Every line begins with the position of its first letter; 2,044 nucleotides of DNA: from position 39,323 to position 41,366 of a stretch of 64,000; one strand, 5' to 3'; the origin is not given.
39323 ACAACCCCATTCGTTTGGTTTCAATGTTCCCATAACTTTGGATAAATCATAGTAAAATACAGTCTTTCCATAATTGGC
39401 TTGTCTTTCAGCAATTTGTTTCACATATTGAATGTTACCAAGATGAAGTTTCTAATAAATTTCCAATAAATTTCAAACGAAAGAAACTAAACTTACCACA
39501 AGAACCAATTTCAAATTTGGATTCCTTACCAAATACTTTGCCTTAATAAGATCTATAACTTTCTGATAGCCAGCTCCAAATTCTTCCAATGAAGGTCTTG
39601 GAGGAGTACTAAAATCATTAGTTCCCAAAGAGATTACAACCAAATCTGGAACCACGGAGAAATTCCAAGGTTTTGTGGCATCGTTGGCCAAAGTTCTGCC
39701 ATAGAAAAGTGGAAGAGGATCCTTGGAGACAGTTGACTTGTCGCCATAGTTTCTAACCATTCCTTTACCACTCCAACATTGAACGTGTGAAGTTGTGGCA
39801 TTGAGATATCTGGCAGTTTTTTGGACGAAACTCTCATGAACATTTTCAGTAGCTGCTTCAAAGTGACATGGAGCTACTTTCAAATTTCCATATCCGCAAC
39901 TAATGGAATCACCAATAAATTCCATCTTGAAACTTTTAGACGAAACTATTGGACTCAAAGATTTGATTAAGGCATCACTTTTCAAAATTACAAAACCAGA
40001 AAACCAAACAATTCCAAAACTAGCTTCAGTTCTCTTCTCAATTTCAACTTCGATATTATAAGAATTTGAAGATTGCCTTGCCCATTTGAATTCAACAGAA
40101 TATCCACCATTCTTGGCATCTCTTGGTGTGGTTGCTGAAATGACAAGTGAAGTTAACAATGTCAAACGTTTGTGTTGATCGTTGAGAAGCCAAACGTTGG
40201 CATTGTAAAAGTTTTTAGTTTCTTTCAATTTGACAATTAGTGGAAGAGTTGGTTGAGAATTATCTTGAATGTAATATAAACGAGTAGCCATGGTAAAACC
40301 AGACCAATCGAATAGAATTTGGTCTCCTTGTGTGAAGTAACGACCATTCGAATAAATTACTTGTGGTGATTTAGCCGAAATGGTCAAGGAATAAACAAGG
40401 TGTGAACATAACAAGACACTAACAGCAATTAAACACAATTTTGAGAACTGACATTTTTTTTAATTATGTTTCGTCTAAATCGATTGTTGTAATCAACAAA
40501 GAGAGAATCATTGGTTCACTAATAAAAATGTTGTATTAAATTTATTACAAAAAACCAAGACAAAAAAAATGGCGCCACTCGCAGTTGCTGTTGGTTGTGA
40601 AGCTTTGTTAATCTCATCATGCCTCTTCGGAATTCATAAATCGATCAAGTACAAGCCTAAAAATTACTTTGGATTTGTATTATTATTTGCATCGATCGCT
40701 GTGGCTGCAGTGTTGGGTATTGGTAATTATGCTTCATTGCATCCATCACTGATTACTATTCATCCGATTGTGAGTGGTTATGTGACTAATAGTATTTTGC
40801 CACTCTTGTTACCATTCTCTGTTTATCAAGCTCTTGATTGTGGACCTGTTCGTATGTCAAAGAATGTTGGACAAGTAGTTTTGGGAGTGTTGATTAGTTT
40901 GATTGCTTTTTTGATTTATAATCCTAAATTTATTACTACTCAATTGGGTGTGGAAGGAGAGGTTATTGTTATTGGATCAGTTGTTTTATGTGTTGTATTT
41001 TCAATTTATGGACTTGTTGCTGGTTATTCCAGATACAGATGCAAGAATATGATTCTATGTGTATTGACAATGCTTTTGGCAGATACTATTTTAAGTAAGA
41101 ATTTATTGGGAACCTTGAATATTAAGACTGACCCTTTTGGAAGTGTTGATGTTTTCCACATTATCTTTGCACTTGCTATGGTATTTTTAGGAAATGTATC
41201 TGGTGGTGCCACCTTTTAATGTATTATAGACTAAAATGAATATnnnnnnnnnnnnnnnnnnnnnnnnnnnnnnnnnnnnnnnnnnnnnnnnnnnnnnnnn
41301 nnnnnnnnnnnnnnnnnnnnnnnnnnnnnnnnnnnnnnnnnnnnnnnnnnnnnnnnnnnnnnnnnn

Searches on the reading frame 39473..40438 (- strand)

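Call 69: search_protein_families(library=pfam, proteins=[window:39473-40438:-], max_evalue=0.01)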
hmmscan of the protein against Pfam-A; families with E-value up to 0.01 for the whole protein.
window:39473-40438:- (321 aa): 3 families
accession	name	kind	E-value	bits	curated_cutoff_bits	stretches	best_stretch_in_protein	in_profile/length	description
PF13472.12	Lipase_GDSL_2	-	3.8e-09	37.7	32.9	1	174-314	1-108/178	GDSL-like Lipase/Acylhydrolase family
PF00657.28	Lipase_GDSL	-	1.7e-05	25.5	23.6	1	174-301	3-113/208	GDSL-like Lipase/Acylhydrolase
PF17996.7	CE2_N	-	0.0011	19.4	27.9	0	124-158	71-105/108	Carbohydrate esterase 2 N-terminal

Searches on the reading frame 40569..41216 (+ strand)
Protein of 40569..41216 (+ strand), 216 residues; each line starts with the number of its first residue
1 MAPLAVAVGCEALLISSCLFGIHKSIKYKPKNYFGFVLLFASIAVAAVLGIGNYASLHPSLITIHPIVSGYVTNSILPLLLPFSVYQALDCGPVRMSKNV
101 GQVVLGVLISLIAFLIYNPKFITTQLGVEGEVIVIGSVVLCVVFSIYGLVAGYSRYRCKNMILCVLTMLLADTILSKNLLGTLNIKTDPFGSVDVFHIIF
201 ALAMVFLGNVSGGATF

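Call 78: list_cluster_members(proteins=[window:40569-41216:+, window:39191-39424:-, window:39476-40438:-])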
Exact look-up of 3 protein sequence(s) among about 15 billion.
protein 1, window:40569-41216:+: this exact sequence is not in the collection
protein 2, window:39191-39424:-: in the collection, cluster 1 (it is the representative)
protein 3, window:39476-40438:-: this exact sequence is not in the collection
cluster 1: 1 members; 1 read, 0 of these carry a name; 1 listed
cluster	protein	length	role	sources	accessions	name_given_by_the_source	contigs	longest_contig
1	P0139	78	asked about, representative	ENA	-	-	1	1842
